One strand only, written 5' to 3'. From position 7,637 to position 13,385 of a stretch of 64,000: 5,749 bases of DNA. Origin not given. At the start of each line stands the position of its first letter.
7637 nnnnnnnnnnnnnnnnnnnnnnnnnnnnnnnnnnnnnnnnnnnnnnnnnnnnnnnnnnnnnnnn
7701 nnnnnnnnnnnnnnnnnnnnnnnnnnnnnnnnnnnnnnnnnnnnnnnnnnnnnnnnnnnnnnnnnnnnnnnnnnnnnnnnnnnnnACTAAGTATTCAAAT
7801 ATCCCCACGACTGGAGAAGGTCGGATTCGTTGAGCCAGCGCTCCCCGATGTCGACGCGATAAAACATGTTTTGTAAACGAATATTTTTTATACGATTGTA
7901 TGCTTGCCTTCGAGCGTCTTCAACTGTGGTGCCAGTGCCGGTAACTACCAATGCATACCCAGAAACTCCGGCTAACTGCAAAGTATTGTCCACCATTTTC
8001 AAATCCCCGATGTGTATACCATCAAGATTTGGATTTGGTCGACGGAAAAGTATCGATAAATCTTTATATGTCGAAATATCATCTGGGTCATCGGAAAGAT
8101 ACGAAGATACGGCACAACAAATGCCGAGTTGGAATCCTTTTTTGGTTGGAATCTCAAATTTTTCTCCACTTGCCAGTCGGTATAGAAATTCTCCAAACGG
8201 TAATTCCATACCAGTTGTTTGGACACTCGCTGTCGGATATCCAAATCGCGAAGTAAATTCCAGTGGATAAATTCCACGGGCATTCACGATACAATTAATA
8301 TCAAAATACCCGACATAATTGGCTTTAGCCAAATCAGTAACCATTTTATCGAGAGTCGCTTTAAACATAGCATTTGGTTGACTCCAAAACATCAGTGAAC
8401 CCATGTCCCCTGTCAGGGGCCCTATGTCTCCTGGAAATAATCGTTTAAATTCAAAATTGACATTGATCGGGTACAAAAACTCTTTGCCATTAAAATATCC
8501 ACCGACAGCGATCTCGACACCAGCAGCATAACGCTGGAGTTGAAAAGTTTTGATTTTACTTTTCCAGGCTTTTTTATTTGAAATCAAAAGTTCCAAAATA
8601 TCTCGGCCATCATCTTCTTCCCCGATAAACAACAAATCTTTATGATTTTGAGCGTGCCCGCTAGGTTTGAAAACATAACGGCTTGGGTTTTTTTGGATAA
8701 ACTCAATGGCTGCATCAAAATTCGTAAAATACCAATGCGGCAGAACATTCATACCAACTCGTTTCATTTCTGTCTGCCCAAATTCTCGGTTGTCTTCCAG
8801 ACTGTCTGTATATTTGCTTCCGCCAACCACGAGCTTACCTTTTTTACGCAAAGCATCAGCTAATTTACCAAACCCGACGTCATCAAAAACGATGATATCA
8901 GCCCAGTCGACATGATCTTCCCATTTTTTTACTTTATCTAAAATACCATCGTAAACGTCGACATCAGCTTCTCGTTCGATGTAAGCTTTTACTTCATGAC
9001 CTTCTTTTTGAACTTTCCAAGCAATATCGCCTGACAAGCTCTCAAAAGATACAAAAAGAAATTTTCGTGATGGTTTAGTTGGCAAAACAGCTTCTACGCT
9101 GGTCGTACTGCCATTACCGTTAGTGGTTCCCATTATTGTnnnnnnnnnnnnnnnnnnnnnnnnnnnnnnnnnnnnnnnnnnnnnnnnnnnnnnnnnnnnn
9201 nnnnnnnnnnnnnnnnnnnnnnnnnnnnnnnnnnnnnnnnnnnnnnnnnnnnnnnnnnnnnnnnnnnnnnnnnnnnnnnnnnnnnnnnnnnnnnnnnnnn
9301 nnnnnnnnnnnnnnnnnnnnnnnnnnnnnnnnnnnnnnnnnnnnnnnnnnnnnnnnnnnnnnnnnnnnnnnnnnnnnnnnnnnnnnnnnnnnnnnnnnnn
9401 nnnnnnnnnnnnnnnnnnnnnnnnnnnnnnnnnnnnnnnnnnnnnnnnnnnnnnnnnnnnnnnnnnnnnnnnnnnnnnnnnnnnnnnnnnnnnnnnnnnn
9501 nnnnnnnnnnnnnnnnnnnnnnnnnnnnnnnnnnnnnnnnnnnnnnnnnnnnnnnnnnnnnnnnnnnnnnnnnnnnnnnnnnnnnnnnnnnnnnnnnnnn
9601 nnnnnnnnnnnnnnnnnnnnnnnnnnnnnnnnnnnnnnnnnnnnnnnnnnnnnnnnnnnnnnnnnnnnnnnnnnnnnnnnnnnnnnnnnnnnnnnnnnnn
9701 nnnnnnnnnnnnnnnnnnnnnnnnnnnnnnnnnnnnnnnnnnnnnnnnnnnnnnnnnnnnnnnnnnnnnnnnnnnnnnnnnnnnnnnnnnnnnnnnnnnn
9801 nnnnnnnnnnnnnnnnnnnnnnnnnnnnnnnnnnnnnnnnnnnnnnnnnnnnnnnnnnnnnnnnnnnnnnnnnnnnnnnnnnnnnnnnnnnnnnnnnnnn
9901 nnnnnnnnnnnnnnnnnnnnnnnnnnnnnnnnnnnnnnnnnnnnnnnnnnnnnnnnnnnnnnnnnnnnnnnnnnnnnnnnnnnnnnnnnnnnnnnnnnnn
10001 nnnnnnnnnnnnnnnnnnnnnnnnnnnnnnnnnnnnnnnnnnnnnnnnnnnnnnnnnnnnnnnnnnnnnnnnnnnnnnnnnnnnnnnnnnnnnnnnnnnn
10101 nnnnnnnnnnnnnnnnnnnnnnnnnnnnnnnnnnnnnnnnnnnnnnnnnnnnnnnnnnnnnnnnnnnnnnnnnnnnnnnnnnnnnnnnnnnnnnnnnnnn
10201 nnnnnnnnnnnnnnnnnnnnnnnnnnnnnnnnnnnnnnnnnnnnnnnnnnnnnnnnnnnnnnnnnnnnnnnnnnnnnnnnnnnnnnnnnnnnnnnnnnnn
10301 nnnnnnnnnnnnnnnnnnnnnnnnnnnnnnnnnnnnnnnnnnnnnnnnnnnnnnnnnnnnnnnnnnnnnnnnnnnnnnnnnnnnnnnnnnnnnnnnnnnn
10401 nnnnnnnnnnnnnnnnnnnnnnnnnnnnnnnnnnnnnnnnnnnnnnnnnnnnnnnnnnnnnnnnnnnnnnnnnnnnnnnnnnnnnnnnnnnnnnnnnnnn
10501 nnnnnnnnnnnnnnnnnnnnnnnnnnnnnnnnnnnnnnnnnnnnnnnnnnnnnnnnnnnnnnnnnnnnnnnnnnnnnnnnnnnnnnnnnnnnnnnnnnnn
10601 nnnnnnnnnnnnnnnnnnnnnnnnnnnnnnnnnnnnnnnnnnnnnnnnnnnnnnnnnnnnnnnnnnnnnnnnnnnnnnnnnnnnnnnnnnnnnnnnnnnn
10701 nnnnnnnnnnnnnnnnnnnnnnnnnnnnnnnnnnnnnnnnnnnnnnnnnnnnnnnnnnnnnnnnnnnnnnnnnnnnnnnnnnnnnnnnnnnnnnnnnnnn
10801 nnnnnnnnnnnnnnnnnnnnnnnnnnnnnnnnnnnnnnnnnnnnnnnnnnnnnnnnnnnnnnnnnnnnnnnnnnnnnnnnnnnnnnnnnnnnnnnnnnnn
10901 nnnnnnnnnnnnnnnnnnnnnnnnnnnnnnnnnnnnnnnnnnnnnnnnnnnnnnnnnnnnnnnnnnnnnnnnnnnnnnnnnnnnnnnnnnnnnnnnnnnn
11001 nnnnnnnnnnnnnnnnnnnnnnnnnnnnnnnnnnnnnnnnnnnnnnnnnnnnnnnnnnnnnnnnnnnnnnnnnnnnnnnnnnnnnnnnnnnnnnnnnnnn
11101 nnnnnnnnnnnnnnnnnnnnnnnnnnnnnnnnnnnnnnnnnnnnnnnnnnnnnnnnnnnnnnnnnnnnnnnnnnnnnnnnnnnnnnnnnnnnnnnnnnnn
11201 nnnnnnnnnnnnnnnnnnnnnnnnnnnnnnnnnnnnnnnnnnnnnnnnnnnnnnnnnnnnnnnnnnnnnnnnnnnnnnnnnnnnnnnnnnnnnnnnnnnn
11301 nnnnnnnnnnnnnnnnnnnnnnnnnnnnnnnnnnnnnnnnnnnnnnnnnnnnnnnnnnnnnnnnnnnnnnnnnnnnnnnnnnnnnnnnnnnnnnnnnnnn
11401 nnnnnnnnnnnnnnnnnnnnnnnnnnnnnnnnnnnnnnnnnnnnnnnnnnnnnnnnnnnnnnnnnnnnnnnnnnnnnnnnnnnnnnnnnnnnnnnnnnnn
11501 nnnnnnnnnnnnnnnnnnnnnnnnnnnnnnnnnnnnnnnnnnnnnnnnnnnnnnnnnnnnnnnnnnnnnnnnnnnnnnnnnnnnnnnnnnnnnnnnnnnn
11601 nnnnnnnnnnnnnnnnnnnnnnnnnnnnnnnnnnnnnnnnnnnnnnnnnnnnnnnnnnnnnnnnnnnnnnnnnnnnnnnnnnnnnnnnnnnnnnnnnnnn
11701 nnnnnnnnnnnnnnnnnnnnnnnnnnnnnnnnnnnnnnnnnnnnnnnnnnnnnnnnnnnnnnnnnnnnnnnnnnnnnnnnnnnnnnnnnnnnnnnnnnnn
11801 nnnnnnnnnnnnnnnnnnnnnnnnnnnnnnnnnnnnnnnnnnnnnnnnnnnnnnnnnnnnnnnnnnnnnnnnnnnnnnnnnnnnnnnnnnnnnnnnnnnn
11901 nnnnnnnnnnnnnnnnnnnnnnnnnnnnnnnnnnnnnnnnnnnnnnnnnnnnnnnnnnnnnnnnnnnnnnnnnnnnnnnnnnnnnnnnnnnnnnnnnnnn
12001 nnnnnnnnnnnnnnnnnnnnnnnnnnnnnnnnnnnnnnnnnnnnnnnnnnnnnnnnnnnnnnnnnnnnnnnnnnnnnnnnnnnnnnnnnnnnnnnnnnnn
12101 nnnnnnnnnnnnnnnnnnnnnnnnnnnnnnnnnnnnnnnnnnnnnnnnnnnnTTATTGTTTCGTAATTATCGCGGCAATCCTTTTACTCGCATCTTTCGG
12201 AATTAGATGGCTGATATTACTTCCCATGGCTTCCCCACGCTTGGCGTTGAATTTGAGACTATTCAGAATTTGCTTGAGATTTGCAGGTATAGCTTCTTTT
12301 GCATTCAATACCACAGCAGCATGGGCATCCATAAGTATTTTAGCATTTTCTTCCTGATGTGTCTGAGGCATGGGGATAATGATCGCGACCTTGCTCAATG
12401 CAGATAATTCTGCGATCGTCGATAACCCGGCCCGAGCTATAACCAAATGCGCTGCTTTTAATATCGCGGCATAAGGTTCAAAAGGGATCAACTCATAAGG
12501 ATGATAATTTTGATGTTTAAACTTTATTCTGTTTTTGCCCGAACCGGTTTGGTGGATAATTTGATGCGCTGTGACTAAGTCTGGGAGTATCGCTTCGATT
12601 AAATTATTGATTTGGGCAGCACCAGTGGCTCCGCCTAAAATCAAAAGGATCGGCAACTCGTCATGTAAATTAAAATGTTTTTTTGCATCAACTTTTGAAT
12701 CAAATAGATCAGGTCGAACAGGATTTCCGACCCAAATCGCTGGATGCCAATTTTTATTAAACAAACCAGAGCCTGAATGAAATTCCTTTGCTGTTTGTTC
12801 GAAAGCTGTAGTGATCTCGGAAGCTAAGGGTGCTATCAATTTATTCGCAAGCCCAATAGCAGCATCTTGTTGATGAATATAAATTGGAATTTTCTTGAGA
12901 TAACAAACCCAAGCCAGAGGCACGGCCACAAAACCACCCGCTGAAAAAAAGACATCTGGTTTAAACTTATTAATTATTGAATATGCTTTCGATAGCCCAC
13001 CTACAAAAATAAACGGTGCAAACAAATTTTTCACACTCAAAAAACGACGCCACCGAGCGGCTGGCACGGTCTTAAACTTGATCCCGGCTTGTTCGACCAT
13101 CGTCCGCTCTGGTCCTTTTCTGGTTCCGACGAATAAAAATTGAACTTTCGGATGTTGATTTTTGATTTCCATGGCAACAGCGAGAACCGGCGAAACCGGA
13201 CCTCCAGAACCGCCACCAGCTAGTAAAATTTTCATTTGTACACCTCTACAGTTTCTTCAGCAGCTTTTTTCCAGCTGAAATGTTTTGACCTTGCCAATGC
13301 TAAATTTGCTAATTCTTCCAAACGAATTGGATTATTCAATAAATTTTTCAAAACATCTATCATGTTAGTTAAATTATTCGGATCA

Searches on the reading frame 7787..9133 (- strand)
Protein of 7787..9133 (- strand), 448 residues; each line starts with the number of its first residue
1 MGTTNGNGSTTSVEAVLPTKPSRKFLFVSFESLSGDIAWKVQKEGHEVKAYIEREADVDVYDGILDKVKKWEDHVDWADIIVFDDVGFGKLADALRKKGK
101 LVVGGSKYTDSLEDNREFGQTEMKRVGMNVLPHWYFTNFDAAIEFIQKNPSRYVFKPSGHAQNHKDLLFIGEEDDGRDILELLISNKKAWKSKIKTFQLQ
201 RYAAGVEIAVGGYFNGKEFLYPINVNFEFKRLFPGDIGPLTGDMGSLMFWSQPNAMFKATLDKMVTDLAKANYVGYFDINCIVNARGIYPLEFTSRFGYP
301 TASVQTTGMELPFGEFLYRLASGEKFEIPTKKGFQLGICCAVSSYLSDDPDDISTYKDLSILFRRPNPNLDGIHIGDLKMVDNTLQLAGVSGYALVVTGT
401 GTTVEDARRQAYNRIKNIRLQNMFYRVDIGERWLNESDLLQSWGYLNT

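Call 41: search_protein_families(library=pfam, proteins=[window:7787-9133:-], max_evalue=0.00001)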
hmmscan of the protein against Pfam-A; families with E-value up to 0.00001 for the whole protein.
window:7787-9133:- (448 aa): 2 families
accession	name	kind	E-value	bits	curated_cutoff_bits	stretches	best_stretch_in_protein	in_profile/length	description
PF01071.24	GARS_A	-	3.4e-12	47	27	1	116-301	3-193/194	Phosphoribosylglycinamide synthetase, ATP-grasp (A) domain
PF02843.22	GARS_C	-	3.5e-09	37.3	34.8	1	388-432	48-92/92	Phosphoribosylglycinamide synthetase, C domain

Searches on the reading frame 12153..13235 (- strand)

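Call 41: search_protein_families(library=pfam, proteins=[window:12153-13235:-], max_evalue=0.00001)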
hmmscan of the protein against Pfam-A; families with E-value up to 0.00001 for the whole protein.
window:12153-13235:- (360 aa): 2 families
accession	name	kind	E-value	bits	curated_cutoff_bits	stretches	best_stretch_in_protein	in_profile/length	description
PF04101.22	Glyco_tran_28_C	-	2.4e-31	109.5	22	1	197-352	2-165/166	Glycosyltransferase family 28 C-terminal domain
PF03033.26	Glyco_transf_28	-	2.6e-27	96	26.2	1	3-141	1-137/139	Glycosyltransferase family 28 N-terminal domain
